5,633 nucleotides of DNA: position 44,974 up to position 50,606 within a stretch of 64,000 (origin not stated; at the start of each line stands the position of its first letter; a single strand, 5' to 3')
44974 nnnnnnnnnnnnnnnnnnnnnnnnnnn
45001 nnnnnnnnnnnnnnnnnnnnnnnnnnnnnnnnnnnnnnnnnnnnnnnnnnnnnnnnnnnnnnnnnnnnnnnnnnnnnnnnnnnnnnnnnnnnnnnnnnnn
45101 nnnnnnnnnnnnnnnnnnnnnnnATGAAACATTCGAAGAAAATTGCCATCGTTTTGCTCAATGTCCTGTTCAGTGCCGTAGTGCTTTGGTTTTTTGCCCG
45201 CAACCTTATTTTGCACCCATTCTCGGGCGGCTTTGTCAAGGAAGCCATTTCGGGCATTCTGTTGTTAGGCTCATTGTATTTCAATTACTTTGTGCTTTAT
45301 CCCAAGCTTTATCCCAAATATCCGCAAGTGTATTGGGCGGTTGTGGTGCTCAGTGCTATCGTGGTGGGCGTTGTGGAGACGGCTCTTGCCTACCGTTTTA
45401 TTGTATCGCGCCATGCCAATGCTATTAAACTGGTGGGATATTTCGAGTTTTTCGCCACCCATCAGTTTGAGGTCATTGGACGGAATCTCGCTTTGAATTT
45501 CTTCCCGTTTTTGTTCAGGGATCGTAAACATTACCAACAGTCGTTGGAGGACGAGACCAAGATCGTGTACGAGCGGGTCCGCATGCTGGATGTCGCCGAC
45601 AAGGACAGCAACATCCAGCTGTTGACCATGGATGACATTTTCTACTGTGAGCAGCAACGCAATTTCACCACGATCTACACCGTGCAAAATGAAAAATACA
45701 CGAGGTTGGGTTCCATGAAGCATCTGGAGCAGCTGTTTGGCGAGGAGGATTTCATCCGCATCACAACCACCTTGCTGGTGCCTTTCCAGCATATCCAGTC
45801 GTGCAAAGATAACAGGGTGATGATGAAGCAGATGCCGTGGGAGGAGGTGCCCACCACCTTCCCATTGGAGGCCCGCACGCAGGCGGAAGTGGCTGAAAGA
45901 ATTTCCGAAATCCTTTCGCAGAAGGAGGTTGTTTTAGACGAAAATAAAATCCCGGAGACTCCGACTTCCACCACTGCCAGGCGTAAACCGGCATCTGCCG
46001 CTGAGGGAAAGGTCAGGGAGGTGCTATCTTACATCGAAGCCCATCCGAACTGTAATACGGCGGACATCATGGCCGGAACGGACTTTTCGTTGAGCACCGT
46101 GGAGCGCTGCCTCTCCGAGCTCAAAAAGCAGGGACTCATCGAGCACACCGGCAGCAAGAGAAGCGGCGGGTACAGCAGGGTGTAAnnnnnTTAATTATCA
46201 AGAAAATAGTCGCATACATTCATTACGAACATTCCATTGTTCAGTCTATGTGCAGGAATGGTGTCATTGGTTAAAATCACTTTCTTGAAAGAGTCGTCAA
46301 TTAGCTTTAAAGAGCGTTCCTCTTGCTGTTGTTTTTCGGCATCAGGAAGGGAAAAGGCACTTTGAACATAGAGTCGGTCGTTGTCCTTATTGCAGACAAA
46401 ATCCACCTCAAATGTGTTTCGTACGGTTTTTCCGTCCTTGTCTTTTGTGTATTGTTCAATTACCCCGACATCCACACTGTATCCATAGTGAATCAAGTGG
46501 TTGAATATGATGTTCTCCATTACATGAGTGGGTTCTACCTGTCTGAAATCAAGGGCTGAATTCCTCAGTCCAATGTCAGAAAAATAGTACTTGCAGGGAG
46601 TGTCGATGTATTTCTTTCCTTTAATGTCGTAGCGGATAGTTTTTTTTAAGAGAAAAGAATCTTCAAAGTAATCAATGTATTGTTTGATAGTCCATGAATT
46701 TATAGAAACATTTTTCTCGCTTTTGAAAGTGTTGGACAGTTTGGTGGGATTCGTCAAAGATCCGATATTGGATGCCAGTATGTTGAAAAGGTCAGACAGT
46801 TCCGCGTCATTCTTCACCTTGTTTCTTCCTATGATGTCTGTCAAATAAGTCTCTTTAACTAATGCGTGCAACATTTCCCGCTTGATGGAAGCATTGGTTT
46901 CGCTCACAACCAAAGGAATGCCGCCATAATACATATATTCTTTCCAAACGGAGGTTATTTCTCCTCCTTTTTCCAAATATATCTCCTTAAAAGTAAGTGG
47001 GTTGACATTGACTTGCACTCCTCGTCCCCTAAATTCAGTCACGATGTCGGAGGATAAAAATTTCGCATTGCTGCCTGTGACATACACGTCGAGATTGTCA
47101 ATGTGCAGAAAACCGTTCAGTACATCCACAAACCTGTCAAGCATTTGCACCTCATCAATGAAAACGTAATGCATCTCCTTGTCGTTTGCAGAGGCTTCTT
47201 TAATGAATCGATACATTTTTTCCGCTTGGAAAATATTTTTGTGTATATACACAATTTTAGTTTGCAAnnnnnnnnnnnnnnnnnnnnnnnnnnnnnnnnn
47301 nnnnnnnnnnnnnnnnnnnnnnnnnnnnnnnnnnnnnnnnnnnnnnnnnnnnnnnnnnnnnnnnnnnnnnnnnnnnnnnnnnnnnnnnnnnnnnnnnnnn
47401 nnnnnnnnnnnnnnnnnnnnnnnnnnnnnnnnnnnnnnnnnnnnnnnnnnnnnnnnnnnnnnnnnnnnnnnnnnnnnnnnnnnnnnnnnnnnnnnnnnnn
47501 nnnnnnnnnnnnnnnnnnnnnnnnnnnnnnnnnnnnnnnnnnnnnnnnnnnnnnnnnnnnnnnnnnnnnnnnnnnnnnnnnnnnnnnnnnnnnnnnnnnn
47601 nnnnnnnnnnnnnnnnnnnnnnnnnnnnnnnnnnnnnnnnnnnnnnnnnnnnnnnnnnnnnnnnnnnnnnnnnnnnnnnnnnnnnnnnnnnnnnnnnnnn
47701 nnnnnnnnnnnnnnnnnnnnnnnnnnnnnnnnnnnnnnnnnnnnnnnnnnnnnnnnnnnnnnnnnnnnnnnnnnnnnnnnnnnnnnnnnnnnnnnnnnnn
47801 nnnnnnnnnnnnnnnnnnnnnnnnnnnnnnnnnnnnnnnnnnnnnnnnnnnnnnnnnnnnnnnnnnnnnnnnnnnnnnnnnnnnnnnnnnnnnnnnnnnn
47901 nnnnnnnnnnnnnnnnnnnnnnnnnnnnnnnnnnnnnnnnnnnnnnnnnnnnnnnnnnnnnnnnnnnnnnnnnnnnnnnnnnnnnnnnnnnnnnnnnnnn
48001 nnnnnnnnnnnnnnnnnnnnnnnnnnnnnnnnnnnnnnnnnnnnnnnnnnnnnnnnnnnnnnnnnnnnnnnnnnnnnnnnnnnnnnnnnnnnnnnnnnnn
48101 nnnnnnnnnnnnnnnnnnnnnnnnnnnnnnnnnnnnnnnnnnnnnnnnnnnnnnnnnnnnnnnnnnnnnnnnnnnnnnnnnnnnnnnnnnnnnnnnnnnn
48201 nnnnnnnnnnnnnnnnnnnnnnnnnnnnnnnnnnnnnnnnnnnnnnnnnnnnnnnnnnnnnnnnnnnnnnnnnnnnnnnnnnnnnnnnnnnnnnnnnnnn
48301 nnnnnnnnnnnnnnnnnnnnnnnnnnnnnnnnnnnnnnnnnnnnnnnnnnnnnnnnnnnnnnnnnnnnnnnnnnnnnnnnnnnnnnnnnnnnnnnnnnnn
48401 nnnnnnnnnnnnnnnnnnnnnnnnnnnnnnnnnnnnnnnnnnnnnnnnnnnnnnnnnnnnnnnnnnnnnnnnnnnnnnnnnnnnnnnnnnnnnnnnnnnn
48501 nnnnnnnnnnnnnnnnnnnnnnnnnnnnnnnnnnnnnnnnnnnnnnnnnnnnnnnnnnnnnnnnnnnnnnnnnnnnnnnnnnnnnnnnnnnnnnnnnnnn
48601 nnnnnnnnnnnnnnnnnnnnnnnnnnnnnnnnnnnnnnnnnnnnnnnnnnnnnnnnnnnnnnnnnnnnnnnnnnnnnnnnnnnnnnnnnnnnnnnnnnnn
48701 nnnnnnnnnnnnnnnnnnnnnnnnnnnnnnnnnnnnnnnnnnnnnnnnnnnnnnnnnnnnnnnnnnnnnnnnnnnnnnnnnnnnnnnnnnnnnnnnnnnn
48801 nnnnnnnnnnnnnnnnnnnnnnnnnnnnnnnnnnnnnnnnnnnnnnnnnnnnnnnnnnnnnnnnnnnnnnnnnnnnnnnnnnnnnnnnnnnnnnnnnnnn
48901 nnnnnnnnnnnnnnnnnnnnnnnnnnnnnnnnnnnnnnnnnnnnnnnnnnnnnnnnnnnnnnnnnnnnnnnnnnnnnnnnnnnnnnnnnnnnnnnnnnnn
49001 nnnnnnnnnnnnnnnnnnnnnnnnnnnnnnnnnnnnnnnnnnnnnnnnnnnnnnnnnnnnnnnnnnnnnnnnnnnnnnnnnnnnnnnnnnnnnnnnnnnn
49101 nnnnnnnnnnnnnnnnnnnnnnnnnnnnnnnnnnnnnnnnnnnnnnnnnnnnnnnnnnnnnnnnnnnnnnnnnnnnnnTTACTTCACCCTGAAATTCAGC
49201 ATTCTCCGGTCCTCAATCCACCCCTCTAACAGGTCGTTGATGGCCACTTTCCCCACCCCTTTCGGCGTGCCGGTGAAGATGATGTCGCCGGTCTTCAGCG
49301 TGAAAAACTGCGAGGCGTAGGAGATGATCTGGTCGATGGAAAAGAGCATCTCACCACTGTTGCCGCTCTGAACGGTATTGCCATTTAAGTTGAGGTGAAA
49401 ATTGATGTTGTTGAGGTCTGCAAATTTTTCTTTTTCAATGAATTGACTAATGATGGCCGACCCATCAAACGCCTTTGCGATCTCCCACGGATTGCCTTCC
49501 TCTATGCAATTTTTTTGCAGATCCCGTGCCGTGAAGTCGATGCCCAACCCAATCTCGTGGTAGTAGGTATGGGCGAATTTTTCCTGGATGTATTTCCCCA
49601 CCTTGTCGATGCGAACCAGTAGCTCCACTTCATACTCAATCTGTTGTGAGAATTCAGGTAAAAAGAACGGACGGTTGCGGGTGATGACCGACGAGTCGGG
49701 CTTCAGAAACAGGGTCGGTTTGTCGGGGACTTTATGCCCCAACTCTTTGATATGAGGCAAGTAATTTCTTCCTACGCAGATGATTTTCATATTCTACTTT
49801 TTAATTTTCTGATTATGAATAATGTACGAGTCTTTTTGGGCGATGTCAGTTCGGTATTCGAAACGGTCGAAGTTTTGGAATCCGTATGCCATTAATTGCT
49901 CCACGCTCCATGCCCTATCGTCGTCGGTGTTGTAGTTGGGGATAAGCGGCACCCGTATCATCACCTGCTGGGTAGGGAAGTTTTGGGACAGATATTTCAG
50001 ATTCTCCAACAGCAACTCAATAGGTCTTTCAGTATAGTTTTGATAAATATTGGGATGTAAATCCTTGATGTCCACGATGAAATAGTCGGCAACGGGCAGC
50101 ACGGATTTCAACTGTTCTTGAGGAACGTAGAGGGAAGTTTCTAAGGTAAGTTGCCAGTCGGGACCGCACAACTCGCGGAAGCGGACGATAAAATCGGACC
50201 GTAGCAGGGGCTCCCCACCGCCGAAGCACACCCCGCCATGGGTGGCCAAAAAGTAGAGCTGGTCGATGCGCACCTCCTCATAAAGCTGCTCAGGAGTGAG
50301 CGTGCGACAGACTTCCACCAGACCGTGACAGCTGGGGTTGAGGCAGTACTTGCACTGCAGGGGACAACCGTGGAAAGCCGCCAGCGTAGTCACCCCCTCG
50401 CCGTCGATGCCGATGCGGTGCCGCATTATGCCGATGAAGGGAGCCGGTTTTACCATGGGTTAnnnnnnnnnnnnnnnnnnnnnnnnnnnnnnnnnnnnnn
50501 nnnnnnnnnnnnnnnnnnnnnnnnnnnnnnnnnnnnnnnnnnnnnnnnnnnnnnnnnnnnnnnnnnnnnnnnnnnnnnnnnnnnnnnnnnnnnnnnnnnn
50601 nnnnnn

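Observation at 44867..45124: Divergent control region: LytTR gene and Cys-rich/rSAM operon share a symmetric repeat-flanked promoter module (possible autoregulation)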

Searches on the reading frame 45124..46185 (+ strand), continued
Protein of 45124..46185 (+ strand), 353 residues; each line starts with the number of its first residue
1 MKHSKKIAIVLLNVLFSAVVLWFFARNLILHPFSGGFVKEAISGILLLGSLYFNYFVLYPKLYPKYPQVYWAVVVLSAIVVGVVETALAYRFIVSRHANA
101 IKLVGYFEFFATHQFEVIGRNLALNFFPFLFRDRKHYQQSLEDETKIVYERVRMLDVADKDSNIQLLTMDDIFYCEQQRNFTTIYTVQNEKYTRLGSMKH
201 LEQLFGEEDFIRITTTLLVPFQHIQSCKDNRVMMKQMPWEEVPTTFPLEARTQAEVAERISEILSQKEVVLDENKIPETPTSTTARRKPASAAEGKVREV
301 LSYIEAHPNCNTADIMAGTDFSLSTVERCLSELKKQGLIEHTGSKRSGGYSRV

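Call 63: fold_search(model_id=the predicted structure, library=pdb)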
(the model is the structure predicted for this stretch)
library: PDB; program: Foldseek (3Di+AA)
matches with E <= 10: 1654; with E <= 0.001: 11
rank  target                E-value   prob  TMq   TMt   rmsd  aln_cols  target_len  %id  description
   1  3d6w_B                1.7e-05  1.00  0.26  0.78   2.4       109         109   14  LytTr DNA-binding domain of putative methyl-accepting/DNA response regulator from Bacillus cereus. (released 2008-07-15)
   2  4cbv_A                2.9e-05  1.00  0.24  0.33   8.2       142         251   15  X-ray structure of full-length ComE from Streptococcus pneumoniae. (released 2014-02-12)
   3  4xqj_A                3.1e-05  1.00  0.24  0.78   2.8       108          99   18  Crystal structure of AgrA LytTR domain in complex with promoters (released 2016-04-06)
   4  4xqj_D                3.1e-05  1.00  0.24  0.77   2.8       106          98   18  Crystal structure of AgrA LytTR domain in complex with promoters (released 2016-04-06)
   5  3bs1_A                4.5e-05  1.00  0.24  0.74   2.8       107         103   18  Structure of the Staphylococcus aureus AgrA LytTR Domain Bound to DNA Reveals a Beta Fold with a Novel Mode of Binding (released 2008-04-08)
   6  3d6w_A                5.0e-05  1.00  0.26  0.73   3.2       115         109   16  LytTr DNA-binding domain of putative methyl-accepting/DNA response regulator from Bacillus cereus. (released 2008-07-15)
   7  4cbv_E                6.2e-05  1.00  0.25  0.34   7.9       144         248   16  X-ray structure of full-length ComE from Streptococcus pneumoniae. (released 2014-02-12)
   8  4g4k_B                1.0e-04  1.00  0.24  0.76   3.0       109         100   19  Structure of the Staphylococcus aureus AgrA LytTR Domain (released 2012-12-19)
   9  4cbv_C                1.2e-04  1.00  0.25  0.33   8.0       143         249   16  X-ray structure of full-length ComE from Streptococcus pneumoniae. (released 2014-02-12)
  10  4cbv_F                3.6e-04  1.00  0.26  0.34  13.0       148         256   17  X-ray structure of full-length ComE from Streptococcus pneumoniae. (released 2014-02-12)
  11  4cbv_D                4.4e-04  1.00  0.25  0.34  12.8       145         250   16  X-ray structure of full-length ComE from Streptococcus pneumoniae. (released 2014-02-12)
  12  5yi3_B                2.1e-03  1.00  0.16  0.36  10.2       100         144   21  Structure of Lactococcus lactis ZitR, C30S mutant in complex with DNA (released 2017-12-06)
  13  3bj6_A                3.5e-03  1.00  0.17  0.37   8.8       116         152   16  Crystal structure of MarR family transcription regulator SP03579 (released 2007-12-18)
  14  5yhz                  3.5e-03  1.00  0.15  0.34  10.8       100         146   20  Structure of Lactococcus lactis ZitR, E41A mutant (released 2017-12-06)
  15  6fi9_A                3.9e-03  1.00  0.16  0.35  10.1        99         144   21  Crystal Structure of a zinc-responsive MarR family member, Lactococcus lactis ZitR (released 2019-02-20)
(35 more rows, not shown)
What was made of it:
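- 45124..46185 (+): Gene for a 353-aa regulator with four N-terminal helices, a LytTR domain and a C-terminal winged helix. Foldseek hits to the LytTR domains of AgrA, ComE and 3d6w, normalised TM 0.74-0.78 (call 63).
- On LytTR-domain transcription factors (PF04397): Foldseek hits to 3d6w and to AgrA 4xqj/3bs1, target-normalised TM 0.74-0.78, E about 1e-5 (call 63).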

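Call 70: find_encoding_contigs(protein=P0124, flank=3000, max_places=4)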
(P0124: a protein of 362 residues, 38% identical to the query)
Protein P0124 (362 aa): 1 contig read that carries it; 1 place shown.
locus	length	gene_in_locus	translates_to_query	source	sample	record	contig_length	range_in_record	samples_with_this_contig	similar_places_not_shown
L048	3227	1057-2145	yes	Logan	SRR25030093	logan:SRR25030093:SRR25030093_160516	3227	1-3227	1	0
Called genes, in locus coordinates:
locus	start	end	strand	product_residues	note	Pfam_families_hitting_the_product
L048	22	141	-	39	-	-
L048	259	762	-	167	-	-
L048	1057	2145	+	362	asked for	PF04397:LytTR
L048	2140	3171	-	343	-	PF21016:RlmN_N, PF04055:Radical_SAM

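Call 71: find_encoding_contigs(protein=P0127, flank=3000, max_places=3)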
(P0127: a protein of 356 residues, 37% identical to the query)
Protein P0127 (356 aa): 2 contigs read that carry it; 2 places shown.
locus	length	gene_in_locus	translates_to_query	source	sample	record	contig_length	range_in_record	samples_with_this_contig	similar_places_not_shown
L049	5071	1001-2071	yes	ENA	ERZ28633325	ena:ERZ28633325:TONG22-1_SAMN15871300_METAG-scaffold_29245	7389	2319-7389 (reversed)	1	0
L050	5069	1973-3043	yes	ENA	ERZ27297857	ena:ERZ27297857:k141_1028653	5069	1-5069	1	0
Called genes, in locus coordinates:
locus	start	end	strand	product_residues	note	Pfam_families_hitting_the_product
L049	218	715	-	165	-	-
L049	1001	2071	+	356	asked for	PF04397:LytTR (faint)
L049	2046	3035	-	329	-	PF01040:UbiA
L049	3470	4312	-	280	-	PF01261:AP_endonuc_2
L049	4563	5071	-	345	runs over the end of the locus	PF00586:AIRS, PF02769:AIRS_C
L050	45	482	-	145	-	-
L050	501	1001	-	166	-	-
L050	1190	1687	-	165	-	-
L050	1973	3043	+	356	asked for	PF04397:LytTR (faint)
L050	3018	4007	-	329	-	PF01040:UbiA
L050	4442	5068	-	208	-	?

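Call 72: find_encoding_contigs(protein=P0128, flank=3000, max_places=3)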
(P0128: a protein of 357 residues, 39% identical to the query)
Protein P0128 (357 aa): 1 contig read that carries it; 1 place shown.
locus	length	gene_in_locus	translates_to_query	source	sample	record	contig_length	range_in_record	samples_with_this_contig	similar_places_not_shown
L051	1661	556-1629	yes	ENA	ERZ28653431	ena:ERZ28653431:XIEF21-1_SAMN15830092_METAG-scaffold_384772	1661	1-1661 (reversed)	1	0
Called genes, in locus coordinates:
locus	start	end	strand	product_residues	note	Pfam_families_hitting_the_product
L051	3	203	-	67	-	?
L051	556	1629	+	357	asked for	PF04397:LytTR, PF01047:MarR (weak), PF12802:MarR_2 (weak), PF00325:Crp (weak)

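Call 73: find_encoding_contigs(protein=P0135, flank=3000, max_places=3)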
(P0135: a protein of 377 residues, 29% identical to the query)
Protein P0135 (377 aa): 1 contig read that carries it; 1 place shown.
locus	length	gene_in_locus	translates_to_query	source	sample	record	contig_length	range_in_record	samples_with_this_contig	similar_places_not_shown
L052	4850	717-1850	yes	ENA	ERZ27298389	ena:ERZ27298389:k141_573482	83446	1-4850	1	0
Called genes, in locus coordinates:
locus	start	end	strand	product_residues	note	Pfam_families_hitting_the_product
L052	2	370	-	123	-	?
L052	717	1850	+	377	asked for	PF04397:LytTR, PF13412:HTH_24 (weak)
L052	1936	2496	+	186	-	PF13238:AAA_18, PF13207:AAA_17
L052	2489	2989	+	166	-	PF00383:dCMP_cyt_deam_1, PF14437:MafB19-deam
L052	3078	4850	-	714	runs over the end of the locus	PF10459:Peptidase_S46, PF13365:Trypsin_2 (faint)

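Call 74: find_encoding_contigs(protein=P0138, flank=3000, max_places=3)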
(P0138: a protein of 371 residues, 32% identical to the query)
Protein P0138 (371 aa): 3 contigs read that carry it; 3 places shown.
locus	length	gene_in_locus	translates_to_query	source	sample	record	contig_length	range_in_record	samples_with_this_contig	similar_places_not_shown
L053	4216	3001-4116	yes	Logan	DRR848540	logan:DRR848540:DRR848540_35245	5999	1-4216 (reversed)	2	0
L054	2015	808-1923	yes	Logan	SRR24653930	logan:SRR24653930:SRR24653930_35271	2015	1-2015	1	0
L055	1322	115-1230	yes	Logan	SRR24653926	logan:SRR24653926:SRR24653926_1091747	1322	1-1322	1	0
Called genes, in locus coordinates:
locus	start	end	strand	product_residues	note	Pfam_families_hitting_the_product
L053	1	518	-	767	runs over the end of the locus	?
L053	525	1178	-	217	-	-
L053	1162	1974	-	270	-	-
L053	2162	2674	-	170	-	-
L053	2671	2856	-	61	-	-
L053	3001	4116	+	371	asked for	PF12802:MarR_2 (faint), PF04397:LytTR, PF01325:Fe_dep_repress (faint), PF09339:HTH_IclR (faint), PF13412:HTH_24, PF01022:HTH_5 (weak)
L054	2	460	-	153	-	?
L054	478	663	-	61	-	-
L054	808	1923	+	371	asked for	PF12802:MarR_2 (faint), PF04397:LytTR, PF01325:Fe_dep_repress (faint), PF09339:HTH_IclR (faint), PF13412:HTH_24, PF01022:HTH_5 (weak)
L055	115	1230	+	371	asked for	PF12802:MarR_2 (faint), PF04397:LytTR, PF01325:Fe_dep_repress (faint), PF09339:HTH_IclR (faint), PF13412:HTH_24, PF01022:HTH_5 (weak)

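Call 76: find_encoding_contigs(protein=P0139, flank=2000, max_places=2)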
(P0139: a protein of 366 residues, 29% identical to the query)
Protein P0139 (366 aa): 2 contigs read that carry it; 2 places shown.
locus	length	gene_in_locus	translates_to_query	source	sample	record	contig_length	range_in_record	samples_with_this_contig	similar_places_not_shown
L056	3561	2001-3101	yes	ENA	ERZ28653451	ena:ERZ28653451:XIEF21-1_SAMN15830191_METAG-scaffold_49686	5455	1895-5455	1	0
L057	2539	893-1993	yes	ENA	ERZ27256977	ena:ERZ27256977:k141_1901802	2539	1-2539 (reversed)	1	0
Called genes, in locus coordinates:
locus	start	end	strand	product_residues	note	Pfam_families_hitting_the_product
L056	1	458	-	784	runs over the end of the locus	?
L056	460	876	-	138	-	-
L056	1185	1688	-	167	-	-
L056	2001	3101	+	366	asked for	PF04397:LytTR (weak)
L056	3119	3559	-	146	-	?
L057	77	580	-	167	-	-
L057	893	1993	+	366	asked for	PF04397:LytTR (weak)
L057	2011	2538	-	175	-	?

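Call 77: find_encoding_contigs(protein=P0143, flank=2000, max_places=2)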
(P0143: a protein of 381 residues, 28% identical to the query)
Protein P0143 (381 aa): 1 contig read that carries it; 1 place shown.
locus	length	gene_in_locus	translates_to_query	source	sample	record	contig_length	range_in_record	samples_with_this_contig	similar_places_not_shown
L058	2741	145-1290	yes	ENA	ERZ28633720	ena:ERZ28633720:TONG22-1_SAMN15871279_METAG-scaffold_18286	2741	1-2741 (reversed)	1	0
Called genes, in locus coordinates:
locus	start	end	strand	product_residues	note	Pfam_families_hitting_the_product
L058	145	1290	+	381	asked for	PF04397:LytTR (weak), PF13412:HTH_24, PF13545:HTH_Crp_2 (weak), PF01022:HTH_5 (weak), PF01047:MarR (weak), PF12802:MarR_2 (weak)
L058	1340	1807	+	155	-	PF01475:FUR (weak)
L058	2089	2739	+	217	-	?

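Call 78: find_encoding_contigs(protein=P0147, flank=2000, max_places=2)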
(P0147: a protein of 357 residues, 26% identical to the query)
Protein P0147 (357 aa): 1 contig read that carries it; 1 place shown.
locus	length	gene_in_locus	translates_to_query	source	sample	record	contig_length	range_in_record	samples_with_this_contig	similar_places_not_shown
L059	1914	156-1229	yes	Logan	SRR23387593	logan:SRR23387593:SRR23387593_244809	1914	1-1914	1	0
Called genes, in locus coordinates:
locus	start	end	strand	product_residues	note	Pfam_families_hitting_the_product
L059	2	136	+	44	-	?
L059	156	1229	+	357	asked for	PF04397:LytTR, PF12802:MarR_2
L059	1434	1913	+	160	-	?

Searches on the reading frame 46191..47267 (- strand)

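Call 7: search_protein_families(library=ncbifam, proteins=[window:46191-47267:-], max_evalue=0.01)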
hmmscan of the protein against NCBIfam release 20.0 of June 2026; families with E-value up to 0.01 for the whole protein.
window:46191-47267:- (358 aa): 0 families

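Call 8: search_protein_families(library=pfam, proteins=[window:46191-47267:-], max_evalue=0.01)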
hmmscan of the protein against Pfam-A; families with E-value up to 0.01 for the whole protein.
window:46191-47267:- (358 aa): 2 families
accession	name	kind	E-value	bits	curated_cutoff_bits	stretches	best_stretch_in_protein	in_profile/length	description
PF13635.12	DUF4143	-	1.4e-18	67.6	28.1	1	144-299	3-152/160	Domain of unknown function (DUF4143)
PF13173.12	AAA_14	-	3.7e-17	63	27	1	16-96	49-128/129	AAA domain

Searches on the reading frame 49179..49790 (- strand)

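Call 7: search_protein_families(library=ncbifam, proteins=[window:49179-49790:-], max_evalue=0.01)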
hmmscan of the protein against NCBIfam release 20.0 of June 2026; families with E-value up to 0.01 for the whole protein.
window:49179-49790:- (203 aa): 6 families
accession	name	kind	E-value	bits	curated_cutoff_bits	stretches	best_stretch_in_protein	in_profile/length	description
NF007967.0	PRK10691.1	equivalog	2.4e-50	170.9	201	1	2-196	18-213/219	fumarylacetoacetate hydrolase family protein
TIGR02303.1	HpaG-C-term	equivalog_domain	8.2e-34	117.1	276.4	1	2-194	44-234/245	4-hydroxyphenylacetate degradation bifunctional isomerase/decarboxylase, C-terminal subunit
NF053535.1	DhyDRhmHlse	equivalog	5.7e-33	114.4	500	1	2-181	72-249/284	2,4-didehydro-3-deoxy-L-rhamnonate hydrolase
NF011750.0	PRK15203.1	equivalog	5.7e-26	91.3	811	1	4-186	226-406/429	4-hydroxyphenylacetate degradation bifunctional isomerase/decarboxylase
NF009399.0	PRK12764.1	equivalog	1.4e-19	70.5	444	1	2-189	23-206/501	fumarylacetoacetate hydrolase family protein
TIGR02305.1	HpaG-N-term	equivalog_domain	5.8e-19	68.4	228.65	1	20-195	28-198/205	4-hydroxyphenylacetate degradation bifunctional isomerase/decarboxylase, N-terminal subunit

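Call 8: search_protein_families(library=pfam, proteins=[window:49179-49790:-], max_evalue=0.01)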
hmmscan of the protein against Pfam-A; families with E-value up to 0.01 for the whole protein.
window:49179-49790:- (203 aa): 1 family
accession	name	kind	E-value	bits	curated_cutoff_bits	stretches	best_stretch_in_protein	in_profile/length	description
PF01557.24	FAA_hydrolase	-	2.8e-46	158.3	23.9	1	2-182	1-193/214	Fumarylacetoacetate (FAA) hydrolase C-terminal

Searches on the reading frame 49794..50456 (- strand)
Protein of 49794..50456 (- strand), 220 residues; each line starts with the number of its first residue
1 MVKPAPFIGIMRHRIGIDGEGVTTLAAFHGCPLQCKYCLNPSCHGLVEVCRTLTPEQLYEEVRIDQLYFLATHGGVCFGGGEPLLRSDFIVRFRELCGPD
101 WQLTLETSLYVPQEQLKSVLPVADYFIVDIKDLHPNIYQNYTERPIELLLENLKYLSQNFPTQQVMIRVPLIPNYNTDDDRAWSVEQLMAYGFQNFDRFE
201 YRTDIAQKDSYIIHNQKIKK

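Call 7: search_protein_families(library=ncbifam, proteins=[window:49794-50456:-], max_evalue=0.01)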
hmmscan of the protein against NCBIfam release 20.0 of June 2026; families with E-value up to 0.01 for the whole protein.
window:49794-50456:- (220 aa): 23 families
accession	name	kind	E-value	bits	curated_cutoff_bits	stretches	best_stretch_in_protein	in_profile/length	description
TIGR02494.1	PFLE_PFLC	subfamily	1.6e-35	122.8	174.35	2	50-190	101-240/293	glycyl-radical enzyme activating protein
NF043069.1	T4HPD_activ_SAM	equivalog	5e-31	108.2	425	2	49-182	100-232/299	trans-4-hydroxy-L-proline dehydratase activase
NF048010.1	SfplDhtActHpsHDes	equivalog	1e-29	103.3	430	2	52-189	111-249/298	(2S)-3-sulfopropanediol dehydratase activating enzyme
NF048008.1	SfplDhtActHpfHKleb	equivalog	2.4e-29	102.6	500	2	52-181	106-234/308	(2S)-3-sulfopropanediol dehydratase activating enzyme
NF033719.1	ind_deCO2_activ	equivalog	5e-28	98.3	425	2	49-182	107-238/302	indoleacetate decarboxylase activase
TIGR02493.1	PFLA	equivalog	5.5e-27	94.7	231.75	1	17-182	11-176/235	pyruvate formate-lyase-activating protein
NF033717.2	HPDL_rSAM_activ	equivalog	3.4e-25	88.9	420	2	46-190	105-249/311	4-hydroxyphenylacetate decarboxylase activase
TIGR04395.1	cutC_activ_rSAM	equivalog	3.2e-24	85.7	360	2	54-195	111-250/309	choline TMA-lyase-activating enzyme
NF008356.0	PRK11145.1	equivalog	1.7e-19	70.1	375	1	17-189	16-188/246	pyruvate formate lyase 1-activating protein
NF007483.0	PRK10076.1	equivalog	4.3e-19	68.8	326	2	49-180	94-224/292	[formate-C-acetyltransferase]-activating enzyme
TIGR04003.1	rSAM_BssD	equivalog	1.1e-18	67.4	496.45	2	51-180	106-235/314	[benzylsuccinate synthase]-activating enzyme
TIGR04041.1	activase_YjjW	hypoth_equivalog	4.7e-15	55.7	250.2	2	51-178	91-213/276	YjjW family glycine radical enzyme activase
TIGR02495.1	NrdG2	equivalog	8.8e-13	48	131.15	1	27-187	22-178/193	anaerobic ribonucleoside-triphosphate reductase activating protein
TIGR04349.1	rSAM_QueE_gams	hypoth_equivalog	2.9e-06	27.1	300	1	23-140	21-130/210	7-carboxy-7-deazaguanine synthase QueE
TIGR03963.1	rSAM_QueE_Clost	equivalog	3.4e-06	26.9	260.1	1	14-140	7-132/219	putative 7-carboxy-7-deazaguanine synthase QueE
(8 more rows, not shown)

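Call 8: search_protein_families(library=pfam, proteins=[window:49794-50456:-], max_evalue=0.01)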
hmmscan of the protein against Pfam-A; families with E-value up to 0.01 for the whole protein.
window:49794-50456:- (220 aa): 2 families
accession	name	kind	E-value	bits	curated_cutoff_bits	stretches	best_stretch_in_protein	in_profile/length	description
PF04055.27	Radical_SAM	-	4.1e-18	66.5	29.5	1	28-179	4-158/166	Radical SAM superfamily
PF13353.11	Fer4_12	-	3.1e-07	31.2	22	1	17-92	1-72/137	4Fe-4S single cluster domain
